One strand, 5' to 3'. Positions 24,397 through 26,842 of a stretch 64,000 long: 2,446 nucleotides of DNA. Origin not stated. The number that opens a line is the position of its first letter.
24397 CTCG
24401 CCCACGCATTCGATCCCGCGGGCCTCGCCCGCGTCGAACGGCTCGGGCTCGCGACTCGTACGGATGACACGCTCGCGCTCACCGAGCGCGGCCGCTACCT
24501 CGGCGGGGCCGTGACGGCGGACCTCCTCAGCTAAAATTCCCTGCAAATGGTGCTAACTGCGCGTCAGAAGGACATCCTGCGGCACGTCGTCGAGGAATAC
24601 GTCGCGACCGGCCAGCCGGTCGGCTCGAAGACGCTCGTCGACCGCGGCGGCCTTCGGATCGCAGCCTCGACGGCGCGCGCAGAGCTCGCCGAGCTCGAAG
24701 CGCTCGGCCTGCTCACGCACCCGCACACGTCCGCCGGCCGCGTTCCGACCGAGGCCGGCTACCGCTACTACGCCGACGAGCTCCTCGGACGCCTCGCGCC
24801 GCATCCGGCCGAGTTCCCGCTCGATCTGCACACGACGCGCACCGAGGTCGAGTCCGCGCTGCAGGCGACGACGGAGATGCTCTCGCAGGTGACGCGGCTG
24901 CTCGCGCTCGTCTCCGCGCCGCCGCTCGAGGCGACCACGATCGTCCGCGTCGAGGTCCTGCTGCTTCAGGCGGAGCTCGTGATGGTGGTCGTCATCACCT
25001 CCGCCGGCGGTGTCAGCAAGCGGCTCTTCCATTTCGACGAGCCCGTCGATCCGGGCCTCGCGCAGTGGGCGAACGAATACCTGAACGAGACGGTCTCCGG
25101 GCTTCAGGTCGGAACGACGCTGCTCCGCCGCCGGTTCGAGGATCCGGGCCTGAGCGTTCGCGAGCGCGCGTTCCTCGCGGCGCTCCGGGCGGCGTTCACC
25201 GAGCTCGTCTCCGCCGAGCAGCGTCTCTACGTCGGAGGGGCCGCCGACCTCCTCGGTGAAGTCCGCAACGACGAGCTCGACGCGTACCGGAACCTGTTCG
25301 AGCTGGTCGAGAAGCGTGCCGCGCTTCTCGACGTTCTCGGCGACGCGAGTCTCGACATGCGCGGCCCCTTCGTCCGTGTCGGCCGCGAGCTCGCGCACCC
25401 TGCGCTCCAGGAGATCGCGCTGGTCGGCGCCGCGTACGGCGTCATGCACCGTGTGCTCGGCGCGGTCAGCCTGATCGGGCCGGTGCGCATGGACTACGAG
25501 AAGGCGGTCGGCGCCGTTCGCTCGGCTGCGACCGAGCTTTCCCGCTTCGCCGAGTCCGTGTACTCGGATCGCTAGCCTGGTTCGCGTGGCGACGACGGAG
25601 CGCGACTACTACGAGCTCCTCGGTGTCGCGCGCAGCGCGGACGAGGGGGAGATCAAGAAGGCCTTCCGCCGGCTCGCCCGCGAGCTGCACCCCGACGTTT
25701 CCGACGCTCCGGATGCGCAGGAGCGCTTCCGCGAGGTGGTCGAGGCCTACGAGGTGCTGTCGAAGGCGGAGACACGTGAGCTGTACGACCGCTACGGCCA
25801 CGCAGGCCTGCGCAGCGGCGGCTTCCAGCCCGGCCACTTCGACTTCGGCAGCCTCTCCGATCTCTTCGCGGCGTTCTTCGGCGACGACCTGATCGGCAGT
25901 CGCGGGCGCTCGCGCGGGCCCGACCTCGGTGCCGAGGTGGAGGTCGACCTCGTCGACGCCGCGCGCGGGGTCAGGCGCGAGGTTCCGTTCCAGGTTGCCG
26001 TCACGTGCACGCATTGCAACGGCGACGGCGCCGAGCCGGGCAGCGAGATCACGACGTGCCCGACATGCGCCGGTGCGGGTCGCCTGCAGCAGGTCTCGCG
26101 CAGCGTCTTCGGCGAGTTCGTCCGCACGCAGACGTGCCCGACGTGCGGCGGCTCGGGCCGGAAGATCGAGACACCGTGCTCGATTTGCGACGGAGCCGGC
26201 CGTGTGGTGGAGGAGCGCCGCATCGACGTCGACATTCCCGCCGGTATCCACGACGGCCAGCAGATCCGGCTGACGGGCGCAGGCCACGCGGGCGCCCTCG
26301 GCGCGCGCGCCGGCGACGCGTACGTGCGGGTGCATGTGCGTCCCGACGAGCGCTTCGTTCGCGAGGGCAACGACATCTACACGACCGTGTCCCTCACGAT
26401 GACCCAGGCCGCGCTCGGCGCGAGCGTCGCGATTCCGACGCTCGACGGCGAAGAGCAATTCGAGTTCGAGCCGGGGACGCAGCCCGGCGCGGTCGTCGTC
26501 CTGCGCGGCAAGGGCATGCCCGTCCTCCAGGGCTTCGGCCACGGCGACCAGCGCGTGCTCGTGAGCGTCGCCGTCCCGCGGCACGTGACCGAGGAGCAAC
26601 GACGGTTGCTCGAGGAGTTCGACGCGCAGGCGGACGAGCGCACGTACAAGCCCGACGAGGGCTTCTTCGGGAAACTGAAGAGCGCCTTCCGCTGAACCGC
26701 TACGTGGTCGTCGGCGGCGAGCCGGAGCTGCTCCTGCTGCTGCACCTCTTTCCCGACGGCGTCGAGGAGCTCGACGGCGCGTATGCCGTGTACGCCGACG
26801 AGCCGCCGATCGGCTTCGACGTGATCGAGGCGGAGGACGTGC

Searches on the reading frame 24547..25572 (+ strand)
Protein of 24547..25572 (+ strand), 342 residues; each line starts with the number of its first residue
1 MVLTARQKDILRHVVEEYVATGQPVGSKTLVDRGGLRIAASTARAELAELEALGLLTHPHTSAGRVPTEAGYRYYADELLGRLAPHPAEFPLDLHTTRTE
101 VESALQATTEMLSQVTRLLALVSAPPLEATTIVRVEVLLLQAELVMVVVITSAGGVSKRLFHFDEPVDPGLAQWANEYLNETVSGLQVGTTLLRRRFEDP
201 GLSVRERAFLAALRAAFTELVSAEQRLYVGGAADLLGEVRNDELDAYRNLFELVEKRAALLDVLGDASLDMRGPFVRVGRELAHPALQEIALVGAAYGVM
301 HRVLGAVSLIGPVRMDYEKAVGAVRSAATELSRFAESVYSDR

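Call 48: search_protein_families(library=pfam, proteins=[window:24547-25572:+], max_evalue=0.0001)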
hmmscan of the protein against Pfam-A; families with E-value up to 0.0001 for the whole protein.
window:24547-25572:+ (342 aa): 1 family
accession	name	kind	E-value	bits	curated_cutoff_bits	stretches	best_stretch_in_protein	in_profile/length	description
PF01628.27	HrcA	-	2.1e-37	129.6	22.2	1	102-321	1-215/215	HrcA protein C terminal domain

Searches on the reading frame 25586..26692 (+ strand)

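Call 48: search_protein_families(library=pfam, proteins=[window:25586-26692:+], max_evalue=0.0001)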
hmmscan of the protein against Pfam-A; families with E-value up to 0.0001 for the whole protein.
window:25586-26692:+ (369 aa): 3 families
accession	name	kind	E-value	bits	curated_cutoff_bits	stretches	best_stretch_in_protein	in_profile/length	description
PF01556.23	DnaJ_C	-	1.2e-42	146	26.6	1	116-331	3-152/152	DnaJ C terminal domain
PF00226.36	DnaJ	-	5e-23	81.4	27.8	1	7-68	1-63/63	DnaJ domain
PF00684.25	DnaJ_CXXCXGXG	-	1.5e-15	57.6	32.7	1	141-205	1-65/65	DnaJ central domain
